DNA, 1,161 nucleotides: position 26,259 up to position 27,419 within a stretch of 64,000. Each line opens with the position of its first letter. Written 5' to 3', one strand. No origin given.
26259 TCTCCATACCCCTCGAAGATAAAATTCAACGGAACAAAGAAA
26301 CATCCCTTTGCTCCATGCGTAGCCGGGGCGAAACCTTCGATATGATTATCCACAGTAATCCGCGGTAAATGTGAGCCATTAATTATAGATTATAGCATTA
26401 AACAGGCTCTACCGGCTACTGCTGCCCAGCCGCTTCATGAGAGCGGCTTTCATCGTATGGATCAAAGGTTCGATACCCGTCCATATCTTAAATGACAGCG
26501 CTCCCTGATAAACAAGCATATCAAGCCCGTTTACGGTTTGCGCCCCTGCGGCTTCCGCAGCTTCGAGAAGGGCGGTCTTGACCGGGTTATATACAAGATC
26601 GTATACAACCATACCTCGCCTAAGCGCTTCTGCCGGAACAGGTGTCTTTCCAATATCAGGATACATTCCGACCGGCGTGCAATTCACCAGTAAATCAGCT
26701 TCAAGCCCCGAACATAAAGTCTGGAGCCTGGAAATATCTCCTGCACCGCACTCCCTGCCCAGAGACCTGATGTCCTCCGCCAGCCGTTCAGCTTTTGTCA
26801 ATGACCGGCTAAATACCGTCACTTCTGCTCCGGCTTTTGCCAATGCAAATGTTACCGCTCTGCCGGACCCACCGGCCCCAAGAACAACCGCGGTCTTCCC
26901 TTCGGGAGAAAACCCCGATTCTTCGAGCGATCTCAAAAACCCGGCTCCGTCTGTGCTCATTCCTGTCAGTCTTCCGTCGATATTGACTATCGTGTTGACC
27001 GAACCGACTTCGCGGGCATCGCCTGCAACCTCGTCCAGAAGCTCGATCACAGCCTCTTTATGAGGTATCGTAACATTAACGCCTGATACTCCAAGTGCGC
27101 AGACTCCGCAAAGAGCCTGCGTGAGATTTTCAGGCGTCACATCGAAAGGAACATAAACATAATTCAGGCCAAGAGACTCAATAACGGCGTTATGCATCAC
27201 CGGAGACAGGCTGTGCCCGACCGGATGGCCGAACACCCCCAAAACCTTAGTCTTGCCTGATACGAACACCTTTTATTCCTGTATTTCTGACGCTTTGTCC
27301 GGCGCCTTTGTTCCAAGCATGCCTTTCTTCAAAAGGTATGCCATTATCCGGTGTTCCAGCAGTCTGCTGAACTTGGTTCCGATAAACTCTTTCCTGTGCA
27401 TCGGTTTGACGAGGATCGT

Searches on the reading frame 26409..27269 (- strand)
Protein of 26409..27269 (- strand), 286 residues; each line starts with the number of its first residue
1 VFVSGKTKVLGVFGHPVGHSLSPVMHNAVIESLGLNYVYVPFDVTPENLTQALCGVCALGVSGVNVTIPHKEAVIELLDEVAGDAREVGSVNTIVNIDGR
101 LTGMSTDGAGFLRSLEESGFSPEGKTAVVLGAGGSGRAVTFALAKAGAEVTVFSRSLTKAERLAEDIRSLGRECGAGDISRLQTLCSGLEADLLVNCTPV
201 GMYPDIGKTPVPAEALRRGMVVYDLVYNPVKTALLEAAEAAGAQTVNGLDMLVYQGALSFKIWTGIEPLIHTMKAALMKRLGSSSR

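Call 74: search_protein_families(library=pfam, proteins=[window:26409-27269:-])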
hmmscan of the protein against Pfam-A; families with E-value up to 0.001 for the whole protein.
window:26409-27269:- (286 aa): 5 families
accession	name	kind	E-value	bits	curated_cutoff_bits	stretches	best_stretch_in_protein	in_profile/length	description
PF08501.16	Shikimate_dh_N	-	2e-30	105.3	27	1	12-94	1-83/83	Shikimate dehydrogenase substrate binding domain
PF18317.6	SDH_C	-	1.2e-13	51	25.8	1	248-278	1-31/31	Shikimate 5'-dehydrogenase C-terminal domain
PF03435.24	Sacchrp_dh_NADP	-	1.6e-07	32.1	25.1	1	128-199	2-77/129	Saccharopine dehydrogenase NADP binding domain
PF01488.26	Shikimate_DH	-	9.4e-06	26.2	24.3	1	123-195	11-80/138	Shikimate / quinate 5-dehydrogenase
PF00106.31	adh_short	-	9.8e-05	22.4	26.6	1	125-173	1-50/195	short chain dehydrogenase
